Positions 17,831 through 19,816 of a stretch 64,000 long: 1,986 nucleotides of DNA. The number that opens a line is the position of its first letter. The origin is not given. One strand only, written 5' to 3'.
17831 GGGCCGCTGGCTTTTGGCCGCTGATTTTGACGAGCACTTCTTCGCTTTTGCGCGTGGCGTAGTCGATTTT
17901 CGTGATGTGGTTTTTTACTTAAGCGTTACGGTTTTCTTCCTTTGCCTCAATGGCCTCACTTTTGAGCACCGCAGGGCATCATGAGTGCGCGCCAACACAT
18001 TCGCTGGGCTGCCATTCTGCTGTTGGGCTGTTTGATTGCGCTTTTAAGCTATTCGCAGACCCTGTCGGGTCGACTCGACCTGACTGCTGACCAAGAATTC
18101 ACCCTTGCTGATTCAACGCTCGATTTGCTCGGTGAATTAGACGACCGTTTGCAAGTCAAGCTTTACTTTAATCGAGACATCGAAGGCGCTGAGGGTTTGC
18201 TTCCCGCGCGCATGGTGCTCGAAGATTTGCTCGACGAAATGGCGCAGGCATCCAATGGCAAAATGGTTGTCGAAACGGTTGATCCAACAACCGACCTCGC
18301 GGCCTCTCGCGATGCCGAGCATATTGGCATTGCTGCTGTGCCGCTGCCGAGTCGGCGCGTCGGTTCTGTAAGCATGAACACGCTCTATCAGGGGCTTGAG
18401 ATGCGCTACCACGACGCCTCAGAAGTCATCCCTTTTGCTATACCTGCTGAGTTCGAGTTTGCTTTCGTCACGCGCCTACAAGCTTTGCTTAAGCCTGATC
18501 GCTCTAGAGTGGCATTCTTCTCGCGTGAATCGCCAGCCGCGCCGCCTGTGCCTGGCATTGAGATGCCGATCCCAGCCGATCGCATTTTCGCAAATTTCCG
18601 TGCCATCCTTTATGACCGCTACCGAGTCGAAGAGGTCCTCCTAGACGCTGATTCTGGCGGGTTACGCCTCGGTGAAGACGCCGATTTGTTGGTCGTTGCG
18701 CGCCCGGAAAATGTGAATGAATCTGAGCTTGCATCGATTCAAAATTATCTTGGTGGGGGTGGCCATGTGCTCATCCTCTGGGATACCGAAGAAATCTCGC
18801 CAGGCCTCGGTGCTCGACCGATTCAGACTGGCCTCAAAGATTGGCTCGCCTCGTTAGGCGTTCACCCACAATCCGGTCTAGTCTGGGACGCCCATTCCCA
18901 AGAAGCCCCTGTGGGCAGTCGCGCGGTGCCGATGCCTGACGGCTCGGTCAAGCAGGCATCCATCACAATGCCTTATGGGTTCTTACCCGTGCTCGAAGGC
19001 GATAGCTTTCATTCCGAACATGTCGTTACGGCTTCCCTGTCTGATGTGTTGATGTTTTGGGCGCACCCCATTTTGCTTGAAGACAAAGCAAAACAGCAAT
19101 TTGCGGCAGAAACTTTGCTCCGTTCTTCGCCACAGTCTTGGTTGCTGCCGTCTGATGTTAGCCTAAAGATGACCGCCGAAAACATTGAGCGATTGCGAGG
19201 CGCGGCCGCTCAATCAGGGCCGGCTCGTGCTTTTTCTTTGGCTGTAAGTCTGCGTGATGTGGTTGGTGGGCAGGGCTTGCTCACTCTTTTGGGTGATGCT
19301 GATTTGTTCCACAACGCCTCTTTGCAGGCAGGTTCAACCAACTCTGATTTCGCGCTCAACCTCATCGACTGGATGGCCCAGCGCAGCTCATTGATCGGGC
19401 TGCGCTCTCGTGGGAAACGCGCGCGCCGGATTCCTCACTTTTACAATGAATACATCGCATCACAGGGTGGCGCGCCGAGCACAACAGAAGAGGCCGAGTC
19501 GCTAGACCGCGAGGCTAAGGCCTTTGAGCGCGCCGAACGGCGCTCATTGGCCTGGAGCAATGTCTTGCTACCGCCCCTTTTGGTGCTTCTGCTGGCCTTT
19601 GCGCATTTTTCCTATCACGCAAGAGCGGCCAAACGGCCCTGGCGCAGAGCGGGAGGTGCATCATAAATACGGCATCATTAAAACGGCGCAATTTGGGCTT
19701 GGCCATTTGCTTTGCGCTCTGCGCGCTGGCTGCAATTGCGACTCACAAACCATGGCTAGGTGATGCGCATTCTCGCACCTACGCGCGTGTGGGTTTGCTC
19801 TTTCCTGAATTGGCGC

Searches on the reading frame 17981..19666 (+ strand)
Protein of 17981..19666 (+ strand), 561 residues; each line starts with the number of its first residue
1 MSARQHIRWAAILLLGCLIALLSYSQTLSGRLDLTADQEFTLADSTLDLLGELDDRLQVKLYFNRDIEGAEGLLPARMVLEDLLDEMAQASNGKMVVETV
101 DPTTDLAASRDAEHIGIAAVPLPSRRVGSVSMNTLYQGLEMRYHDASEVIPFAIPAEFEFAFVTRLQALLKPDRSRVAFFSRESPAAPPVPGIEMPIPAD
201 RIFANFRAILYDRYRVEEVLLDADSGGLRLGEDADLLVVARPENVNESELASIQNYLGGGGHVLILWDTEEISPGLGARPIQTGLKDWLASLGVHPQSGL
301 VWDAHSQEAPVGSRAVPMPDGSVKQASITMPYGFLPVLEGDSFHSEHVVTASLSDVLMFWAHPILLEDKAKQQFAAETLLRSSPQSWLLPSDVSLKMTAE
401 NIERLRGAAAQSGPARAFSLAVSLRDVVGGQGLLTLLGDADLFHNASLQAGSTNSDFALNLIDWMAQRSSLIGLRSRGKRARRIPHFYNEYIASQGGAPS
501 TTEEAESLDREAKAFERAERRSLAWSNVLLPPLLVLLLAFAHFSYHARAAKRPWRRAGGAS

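Call 73: find_encoding_contigs(protein=window:17981-19666:+, flank=10000, max_places=1)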
Protein window:17981-19666:+ (561 aa): 23 contigs read that carry it; 1 place shown.
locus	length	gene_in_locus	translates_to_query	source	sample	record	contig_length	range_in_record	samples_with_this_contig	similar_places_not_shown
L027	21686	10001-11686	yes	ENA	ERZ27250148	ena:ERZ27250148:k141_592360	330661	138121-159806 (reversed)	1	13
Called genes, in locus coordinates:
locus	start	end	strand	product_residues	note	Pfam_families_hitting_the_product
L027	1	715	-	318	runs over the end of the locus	PF04055:Radical_SAM, PF16199:Radical_SAM_C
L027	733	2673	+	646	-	PF00009:GTP_EFTU, PF03144:GTP_EFTU_D2 (weak), PF25461:Beta-barrel_SelB (weak), PF09107:WHD_3rd_SelB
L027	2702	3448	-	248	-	PF00483:NTP_transferase (weak)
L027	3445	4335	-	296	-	PF01636:APH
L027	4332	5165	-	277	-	PF01261:AP_endonuc_2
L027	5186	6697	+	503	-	PF13513:HEAT_EZ (faint), PF13768:VWA_3 (faint), PF13646:HEAT_2, PF02985:HEAT (faint), PF13646:HEAT_2 (weak), PF00092:VWA (weak)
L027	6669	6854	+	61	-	-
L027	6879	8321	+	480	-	PF07497:Rho_RNA_bind, PF00006:ATP-synt_ab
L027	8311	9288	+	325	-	PF00005:ABC_tran, PF13304:AAA_21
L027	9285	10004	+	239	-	PF01061:ABC2_membrane (weak), PF12679:ABC2_membrane_2, PF12730:ABC2_membrane_4 (faint), PF13346:ABC2_membrane_5 (weak), PF12698:ABC2_membrane_3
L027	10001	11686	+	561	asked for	PF23357:DUF7088, PF09822:ABC_transp_aux, PF14258:DUF4350 (faint)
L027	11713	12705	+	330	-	PF14238:DUF4340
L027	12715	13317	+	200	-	-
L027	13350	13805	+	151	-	PF08818:DUF1801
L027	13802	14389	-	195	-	PF05118:Asp_Arg_Hydrox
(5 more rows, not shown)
